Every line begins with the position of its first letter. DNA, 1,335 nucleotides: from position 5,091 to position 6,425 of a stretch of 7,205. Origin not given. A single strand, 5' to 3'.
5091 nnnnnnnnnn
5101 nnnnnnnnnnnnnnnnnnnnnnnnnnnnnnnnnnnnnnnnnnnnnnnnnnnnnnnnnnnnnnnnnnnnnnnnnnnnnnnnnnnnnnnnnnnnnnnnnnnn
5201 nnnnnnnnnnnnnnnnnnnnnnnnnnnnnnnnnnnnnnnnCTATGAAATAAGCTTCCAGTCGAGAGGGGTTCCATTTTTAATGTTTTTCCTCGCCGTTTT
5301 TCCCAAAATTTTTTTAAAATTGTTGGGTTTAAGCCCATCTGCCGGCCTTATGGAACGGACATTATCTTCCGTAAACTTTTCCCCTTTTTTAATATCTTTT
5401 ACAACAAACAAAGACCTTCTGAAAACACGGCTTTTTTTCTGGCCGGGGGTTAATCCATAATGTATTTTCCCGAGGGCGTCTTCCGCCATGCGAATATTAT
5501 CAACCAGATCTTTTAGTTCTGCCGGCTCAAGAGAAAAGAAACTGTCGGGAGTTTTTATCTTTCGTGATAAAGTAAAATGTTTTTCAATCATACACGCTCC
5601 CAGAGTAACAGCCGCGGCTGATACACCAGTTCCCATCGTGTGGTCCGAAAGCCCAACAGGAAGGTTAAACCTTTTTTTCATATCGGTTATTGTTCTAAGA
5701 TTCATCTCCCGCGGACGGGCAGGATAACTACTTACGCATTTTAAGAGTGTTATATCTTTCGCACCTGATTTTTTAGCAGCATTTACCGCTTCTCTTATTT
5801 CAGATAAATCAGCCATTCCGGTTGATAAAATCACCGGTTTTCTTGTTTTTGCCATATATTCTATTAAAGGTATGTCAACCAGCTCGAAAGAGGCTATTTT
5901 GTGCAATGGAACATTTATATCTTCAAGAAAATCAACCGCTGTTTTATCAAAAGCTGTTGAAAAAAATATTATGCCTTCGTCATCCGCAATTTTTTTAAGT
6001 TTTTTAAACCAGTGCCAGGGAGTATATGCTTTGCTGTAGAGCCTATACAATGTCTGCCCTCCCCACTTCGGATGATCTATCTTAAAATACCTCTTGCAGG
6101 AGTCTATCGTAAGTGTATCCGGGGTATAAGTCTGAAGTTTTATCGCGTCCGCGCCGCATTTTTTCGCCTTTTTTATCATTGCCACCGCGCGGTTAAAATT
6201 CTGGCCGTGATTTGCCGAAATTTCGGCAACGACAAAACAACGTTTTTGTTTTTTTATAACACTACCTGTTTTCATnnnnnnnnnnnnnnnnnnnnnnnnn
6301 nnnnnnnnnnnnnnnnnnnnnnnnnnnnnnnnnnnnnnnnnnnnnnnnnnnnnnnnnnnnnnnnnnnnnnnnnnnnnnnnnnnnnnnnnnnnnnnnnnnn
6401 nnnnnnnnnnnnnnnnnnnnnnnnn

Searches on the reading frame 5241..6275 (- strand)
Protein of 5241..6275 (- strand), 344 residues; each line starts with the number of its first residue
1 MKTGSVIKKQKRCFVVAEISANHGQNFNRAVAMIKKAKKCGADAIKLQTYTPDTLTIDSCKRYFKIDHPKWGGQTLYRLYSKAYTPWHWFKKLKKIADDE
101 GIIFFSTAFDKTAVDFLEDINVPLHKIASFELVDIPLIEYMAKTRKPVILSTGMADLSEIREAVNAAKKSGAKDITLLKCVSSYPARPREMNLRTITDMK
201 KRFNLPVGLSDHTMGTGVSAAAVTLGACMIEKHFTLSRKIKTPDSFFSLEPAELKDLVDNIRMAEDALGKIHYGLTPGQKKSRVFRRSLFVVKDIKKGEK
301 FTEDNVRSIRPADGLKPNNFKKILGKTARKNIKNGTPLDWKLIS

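Call 3: search_protein_families(library=pfam, proteins=[window:5241-6275:-], max_evalue=1)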
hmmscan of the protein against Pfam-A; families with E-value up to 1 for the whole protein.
window:5241-6275:- (344 aa): 4 families
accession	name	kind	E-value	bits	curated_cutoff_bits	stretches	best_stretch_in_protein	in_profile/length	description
PF03102.20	NeuB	-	1.8e-93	312.9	22.1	1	33-271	1-239/241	NeuB family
PF08666.17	SAF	-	1.7e-13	51.3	21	1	286-342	1-61/63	SAF domain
PF01062.27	Bestrophin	-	0.04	13.5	24.2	1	79-138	177-235/324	Bestrophin, RFP-TM, chloride channel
PF16911.10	PapA_C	-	0.14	12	30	1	187-226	52-91/203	Phthiocerol/phthiodiolone dimycocerosyl transferase C-terminus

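Call 4: search_protein_families(library=ncbifam, proteins=[window:5241-6275:-], max_evalue=1)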
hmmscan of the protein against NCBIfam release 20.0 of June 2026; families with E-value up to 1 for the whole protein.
window:5241-6275:- (344 aa): 5 families
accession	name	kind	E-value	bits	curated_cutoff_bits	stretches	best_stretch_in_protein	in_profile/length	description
TIGR03586.1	PseI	equivalog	2.7e-145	483.6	340.25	1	13-338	2-327/327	pseudaminic acid synthase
TIGR03569.1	NeuB_NnaB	equivalog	1.2e-96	323.6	399.65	1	13-336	1-327/329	N-acetylneuraminate synthase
NF006421.0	PRK08673.1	subfamily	1.3e-05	24.6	335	1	91-270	148-335/338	3-deoxy-7-phosphoheptulonate synthase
TIGR01361.1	DAHP_synth_Bsub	equivalog_domain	1.5e-05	24.5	267.75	1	91-262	79-258/260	3-deoxy-7-phosphoheptulonate synthase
TIGR03170.1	flgA_cterm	equivalog_domain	0.12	12.4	54.65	1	284-339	11-70/137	flagellar basal body P-ring formation chaperone FlgA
